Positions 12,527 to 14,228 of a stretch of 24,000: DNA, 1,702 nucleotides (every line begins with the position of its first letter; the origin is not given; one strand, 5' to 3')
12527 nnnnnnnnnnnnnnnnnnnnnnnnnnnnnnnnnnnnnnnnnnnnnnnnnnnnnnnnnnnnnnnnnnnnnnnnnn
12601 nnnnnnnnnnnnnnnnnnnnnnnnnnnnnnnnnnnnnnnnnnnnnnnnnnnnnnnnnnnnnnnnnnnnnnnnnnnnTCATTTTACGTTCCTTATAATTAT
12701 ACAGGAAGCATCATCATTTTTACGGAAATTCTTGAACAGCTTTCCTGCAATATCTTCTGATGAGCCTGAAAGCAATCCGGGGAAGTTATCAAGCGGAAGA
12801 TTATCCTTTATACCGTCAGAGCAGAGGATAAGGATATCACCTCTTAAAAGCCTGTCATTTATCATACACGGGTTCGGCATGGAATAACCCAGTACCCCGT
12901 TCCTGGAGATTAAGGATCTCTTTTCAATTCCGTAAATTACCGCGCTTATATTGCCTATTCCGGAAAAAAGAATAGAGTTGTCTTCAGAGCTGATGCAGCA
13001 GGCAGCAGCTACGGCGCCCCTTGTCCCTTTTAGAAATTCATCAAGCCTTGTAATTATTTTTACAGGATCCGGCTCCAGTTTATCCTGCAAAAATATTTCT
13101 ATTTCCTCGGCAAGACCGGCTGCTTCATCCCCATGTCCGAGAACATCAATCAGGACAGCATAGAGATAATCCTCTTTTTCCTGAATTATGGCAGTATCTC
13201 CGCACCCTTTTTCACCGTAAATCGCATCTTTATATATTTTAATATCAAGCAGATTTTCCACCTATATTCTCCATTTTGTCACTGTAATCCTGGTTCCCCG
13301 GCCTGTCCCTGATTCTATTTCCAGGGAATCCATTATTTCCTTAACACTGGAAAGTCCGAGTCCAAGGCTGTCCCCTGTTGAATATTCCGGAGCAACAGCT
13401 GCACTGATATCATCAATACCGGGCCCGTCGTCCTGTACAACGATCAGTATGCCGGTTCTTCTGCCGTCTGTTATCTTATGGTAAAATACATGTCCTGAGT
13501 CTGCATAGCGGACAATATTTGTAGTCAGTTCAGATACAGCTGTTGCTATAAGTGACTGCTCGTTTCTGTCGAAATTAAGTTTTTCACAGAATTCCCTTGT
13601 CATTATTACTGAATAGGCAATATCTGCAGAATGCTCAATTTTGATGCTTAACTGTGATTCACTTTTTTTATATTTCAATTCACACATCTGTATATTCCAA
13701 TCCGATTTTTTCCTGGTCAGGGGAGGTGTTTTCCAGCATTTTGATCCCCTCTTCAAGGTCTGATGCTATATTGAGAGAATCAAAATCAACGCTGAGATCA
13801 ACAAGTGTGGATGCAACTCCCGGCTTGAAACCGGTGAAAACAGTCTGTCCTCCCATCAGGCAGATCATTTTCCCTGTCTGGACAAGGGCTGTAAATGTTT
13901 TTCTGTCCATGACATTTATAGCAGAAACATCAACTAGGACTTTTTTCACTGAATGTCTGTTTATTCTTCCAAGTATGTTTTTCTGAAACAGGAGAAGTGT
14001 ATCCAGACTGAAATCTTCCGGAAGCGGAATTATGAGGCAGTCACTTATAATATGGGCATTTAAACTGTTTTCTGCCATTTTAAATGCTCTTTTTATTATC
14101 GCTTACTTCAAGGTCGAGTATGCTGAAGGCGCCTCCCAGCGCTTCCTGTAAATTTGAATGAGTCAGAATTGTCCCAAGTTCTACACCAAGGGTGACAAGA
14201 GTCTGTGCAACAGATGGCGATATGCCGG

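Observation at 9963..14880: Stressosome-type RsbR-RsbS-RsbT-RsbX cassette chained to a hybrid histidine kinase instead of a sigma-factor output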

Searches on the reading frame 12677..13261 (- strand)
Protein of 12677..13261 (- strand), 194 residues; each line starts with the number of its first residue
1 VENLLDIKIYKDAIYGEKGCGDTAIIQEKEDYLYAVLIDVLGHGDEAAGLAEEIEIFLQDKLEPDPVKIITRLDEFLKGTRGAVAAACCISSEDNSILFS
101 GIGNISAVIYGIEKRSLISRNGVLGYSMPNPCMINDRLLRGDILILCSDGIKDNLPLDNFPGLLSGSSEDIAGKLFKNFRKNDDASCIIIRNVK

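Call 3: search_protein_families(library=pfam, proteins=[window:12677-13261:-], max_evalue=0.01)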
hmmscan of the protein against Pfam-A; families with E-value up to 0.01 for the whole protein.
window:12677-13261:- (194 aa): 1 family
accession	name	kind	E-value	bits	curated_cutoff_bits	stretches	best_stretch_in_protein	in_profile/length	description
PF07228.17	SpoIIE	-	1.7e-09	38.3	25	1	30-158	2-140/192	Stage II sporulation protein E (SpoIIE)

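Call 4: search_protein_families(library=ncbifam, proteins=[window:12677-13261:-], max_evalue=0.01)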
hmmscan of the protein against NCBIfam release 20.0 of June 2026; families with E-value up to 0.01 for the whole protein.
window:12677-13261:- (194 aa): 0 families

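Call 65: search_solved_structures(query=window:12677-13261:-, max_evalue=1, show_alignments=1)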
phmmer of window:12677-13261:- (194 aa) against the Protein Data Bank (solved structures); distinct sequences matched with E-value up to 1: 6.
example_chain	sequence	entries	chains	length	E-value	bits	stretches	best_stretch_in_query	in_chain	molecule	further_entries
3zt9_A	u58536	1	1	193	1.2e-18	70.6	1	5-189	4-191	Stage II sporulation protein E (SpoIIE)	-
3w40_A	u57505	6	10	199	9.9e-07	31.8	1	9-173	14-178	Phosphoserine phosphatase RsbX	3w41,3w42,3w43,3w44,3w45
3ke6_A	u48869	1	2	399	0.037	16.9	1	31-94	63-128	Protein Rv1364c/MT1410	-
5iti_A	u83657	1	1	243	0.89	12.4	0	139-161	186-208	Protein serin-threonin phosphatase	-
2j82_A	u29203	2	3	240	0.96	12.3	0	139-161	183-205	PROTEIN SERINE-THREONINE PHOSPHATASE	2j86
2y09_A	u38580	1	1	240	0.99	12.2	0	139-161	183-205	PROTEIN SERIN-THREONIN PHOSPHATASE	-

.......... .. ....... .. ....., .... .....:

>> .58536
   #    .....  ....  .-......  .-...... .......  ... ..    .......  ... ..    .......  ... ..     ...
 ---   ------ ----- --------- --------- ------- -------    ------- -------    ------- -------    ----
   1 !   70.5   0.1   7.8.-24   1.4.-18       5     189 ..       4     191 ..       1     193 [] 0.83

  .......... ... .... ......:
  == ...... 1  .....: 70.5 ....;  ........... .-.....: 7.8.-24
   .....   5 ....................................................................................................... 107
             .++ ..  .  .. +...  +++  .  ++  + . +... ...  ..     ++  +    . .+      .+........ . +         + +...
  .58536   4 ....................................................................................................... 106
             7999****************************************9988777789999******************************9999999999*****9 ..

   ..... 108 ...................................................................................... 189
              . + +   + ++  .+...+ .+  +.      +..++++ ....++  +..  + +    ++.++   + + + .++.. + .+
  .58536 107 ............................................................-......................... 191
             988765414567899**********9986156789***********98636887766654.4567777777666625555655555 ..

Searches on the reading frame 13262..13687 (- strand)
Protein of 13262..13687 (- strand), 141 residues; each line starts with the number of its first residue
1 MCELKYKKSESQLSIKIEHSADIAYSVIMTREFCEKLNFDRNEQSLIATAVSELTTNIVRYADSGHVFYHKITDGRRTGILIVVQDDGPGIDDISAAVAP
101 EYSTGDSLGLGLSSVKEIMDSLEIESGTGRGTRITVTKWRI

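Call 3: search_protein_families(library=pfam, proteins=[window:13262-13687:-], max_evalue=0.01)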
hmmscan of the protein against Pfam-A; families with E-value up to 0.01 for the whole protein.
window:13262-13687:- (141 aa): 2 families
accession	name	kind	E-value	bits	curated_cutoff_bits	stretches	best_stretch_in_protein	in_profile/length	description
PF02518.31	HATPase_c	-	2.4e-12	47.7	26.4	1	44-137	3-106/111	Histidine kinase-, DNA gyrase B-, and HSP90-like ATPase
PF13581.12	HATPase_c_2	-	2e-11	44.5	27.4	1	31-138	16-127/127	Histidine kinase-like ATPase domain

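Call 4: search_protein_families(library=ncbifam, proteins=[window:13262-13687:-], max_evalue=0.01)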
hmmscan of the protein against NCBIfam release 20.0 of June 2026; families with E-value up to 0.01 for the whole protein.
window:13262-13687:- (141 aa): 14 families
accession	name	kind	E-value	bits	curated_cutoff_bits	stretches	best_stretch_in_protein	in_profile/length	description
TIGR01925.2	spIIAB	equivalog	6e-18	65.1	135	1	19-138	10-134/137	anti-sigma F factor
NF041045.1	RsbA_anti_sig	subfamily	4.5e-08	32.7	210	1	31-136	199-300/303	anti-sigma factor RsbA family regulatory protein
NF041832.1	near_NosP_CTERM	subfamily_domain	2.2e-05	23.7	400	1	41-136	115-221/370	NahK/ErcS family hybrid sensor histidine kinase/response regulator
TIGR02966.1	phoR_proteo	equivalog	5.9e-05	22.2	334.2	1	43-136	226-331/333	phosphate regulon sensor histidine kinase PhoR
NF003144.0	PRK04069.1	equivalog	0.0002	20.8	145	1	35-139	31-142/161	anti-sigma B factor RsbW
NF008312.0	PRK11100.1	equivalog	0.00083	18.3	356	1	34-121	357-451/477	two-component system sensor histidine kinase CreC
NF007898.0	PRK10604.1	equivalog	0.00088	18.5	478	1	16-94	289-364/433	two-component system sensor histidine kinase RstB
NF008025.0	PRK10755.1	equivalog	0.001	17.9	314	1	45-119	252-330/362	two-component system sensor histidine kinase PmrB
NF007004.0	PRK09467.1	equivalog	0.0014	17.5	415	1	47-121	335-413/440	two-component system sensor histidine kinase EnvZ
NF045903.1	CuHisKinLciSLeg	equivalog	0.0016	17.9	700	1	44-136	249-354/357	copper-responsive two-component system sensor histidine kinase LciS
NF046044.1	PnpS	equivalog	0.0019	17.3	400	0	108-137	355-388/390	two-component system histidine kinase PnpS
NF012226.0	AdeS_HK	equivalog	0.0034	16.6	500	1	38-93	246-294/353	two-component sensor histidine kinase AdeS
NF007664.1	PRK10337.1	equivalog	0.0041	15.8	475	1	30-119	328-419/442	quorum sensing histidine kinase QseC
NF008543.0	PRK11466.1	equivalog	0.0098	13.8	982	1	46-97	561-610/914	TMAO reductase system sensor histidine kinase/response regulator TorS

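Call 6: search_solved_structures(query=window:13262-13687:-, max_evalue=1, show_alignments=3)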
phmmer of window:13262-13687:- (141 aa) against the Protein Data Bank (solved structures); distinct sequences matched with E-value up to 1: 12.
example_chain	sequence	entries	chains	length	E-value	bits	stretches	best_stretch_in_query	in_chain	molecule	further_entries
1th8_A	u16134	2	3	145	2.8e-06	30.6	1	22-138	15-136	Anti-sigma F factor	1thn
1til_A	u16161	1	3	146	3.1e-06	30.5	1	22-138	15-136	Anti-sigma F factor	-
1l0o_A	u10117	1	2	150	3.4e-06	30.3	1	22-138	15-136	Anti-sigma F factor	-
1tid_A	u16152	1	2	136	3.9e-06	30.1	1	22-136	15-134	Anti-sigma F factor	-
6rh7_A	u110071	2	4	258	0.014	18.6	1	52-136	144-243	Sensor histidine kinase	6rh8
3dge_A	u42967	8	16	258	0.017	18.3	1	52-136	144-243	Sensor protein | Histidine kinase | Sensor histidine kinase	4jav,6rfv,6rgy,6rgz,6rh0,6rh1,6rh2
2c2a_A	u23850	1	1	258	0.018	18.3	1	52-136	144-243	SENSOR HISTIDINE KINASE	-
5uht_A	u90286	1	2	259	0.018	18.3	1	52-136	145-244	Sensor histidine kinase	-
6azr_A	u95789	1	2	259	0.019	18.2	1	52-136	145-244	Sensor histidine kinase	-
4jas_A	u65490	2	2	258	0.02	18.2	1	52-136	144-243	Histidine kinase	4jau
4o6z_A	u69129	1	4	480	0.12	15.6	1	30-105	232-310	Serine hydroxymethyltransferase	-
8g3a_D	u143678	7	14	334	0.59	13.4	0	46-137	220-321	Sensor protein BceS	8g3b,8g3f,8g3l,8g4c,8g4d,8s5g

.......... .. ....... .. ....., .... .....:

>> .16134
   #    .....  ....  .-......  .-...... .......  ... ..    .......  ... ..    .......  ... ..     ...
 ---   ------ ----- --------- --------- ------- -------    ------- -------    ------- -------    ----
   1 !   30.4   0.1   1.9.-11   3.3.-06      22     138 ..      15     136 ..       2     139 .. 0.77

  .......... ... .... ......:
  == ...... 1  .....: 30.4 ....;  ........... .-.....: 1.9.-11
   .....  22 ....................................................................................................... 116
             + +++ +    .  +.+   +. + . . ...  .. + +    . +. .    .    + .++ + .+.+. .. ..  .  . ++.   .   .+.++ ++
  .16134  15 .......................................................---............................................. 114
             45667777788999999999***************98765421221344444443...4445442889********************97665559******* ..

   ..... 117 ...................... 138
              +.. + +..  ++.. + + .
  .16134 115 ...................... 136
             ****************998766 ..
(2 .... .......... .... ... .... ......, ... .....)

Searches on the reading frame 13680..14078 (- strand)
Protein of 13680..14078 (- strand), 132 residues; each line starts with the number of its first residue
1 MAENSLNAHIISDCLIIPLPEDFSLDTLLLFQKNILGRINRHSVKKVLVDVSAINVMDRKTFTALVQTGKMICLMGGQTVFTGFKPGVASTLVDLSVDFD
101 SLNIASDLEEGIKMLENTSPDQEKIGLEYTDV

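Call 3: search_protein_families(library=pfam, proteins=[window:13680-14078:-], max_evalue=0.01)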
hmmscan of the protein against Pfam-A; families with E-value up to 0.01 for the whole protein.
window:13680-14078:- (132 aa): 1 family
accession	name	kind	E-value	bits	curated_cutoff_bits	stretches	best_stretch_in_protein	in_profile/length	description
PF01740.26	STAS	-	3.4e-09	36.9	22.6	1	6-110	2-105/106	STAS domain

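Call 4: search_protein_families(library=ncbifam, proteins=[window:13680-14078:-], max_evalue=0.01)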
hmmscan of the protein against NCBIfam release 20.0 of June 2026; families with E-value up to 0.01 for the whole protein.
window:13680-14078:- (132 aa): 3 families
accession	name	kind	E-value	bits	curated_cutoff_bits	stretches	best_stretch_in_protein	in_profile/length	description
NF052652.1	YtvA_fam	equivalog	1.3e-09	38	250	1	11-109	142-240/243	YtvA family blue-light photoreceptor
TIGR02886.1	spore_II_AA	equivalog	0.00099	19.1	114.75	1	10-110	5-104/106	anti-sigma F factor antagonist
TIGR00377.1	ant_ant_sig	superfamily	0.0093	15.8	53.45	0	14-92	13-91/108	anti-sigma factor antagonist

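Call 7: search_solved_structures(query=window:13680-14078:-, max_evalue=1, show_alignments=3)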
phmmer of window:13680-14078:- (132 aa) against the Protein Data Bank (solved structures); distinct sequences matched with E-value up to 1: 25.
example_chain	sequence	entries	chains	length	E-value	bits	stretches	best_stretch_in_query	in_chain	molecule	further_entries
9o4r_a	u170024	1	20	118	1.1e-14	57.6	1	11-116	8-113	RsbT antagonist protein RsbS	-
6qcm_A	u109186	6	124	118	1.1e-14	57.6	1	11-116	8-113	RsbS protein | RsbT antagonist protein RsbS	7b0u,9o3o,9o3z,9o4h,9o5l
6jhk_A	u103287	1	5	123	1.9e-13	53.6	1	12-116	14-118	RsbS negative regulator of sigma-B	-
3zxn_A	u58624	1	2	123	1.8e-11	47.2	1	11-119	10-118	ANTI-SIGMA-FACTOR ANTAGONIST (STAS) DOMAIN PROTEIN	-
2vy9_A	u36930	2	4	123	2.5e-11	46.8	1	11-119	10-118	ANTI-SIGMA-FACTOR ANTAGONIST | ANTI-SIGMA-FACTOR ANTAGONIST (STAS) DOMAIN PROTEIN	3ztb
7o0i_a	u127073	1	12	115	6.4e-11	45.5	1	6-116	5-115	RsbS, negative regulator of sigma-B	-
6qcm_AB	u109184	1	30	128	8.5e-09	38.6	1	15-113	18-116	RsbR protein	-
6qcm_CB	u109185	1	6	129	8.7e-09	38.6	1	15-113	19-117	RsbR protein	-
6qcm_CD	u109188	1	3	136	1e-08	38.4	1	15-113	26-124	RsbR protein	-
9o4h_A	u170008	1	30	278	3.1e-08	36.8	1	16-113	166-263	RsbR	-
9o3z_A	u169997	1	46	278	4.3e-08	36.4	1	16-113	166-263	RsbR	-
9o4r_A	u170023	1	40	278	4.3e-08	36.4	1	16-113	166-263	RsbR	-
9o3o_A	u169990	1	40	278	4.6e-08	36.3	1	16-113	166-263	STAS domain-containing protein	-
7b0u_A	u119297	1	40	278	5.9e-08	35.9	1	16-113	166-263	RsbR protein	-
9o5l_A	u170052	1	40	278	6.8e-08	35.7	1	17-113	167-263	STAS domain-containing protein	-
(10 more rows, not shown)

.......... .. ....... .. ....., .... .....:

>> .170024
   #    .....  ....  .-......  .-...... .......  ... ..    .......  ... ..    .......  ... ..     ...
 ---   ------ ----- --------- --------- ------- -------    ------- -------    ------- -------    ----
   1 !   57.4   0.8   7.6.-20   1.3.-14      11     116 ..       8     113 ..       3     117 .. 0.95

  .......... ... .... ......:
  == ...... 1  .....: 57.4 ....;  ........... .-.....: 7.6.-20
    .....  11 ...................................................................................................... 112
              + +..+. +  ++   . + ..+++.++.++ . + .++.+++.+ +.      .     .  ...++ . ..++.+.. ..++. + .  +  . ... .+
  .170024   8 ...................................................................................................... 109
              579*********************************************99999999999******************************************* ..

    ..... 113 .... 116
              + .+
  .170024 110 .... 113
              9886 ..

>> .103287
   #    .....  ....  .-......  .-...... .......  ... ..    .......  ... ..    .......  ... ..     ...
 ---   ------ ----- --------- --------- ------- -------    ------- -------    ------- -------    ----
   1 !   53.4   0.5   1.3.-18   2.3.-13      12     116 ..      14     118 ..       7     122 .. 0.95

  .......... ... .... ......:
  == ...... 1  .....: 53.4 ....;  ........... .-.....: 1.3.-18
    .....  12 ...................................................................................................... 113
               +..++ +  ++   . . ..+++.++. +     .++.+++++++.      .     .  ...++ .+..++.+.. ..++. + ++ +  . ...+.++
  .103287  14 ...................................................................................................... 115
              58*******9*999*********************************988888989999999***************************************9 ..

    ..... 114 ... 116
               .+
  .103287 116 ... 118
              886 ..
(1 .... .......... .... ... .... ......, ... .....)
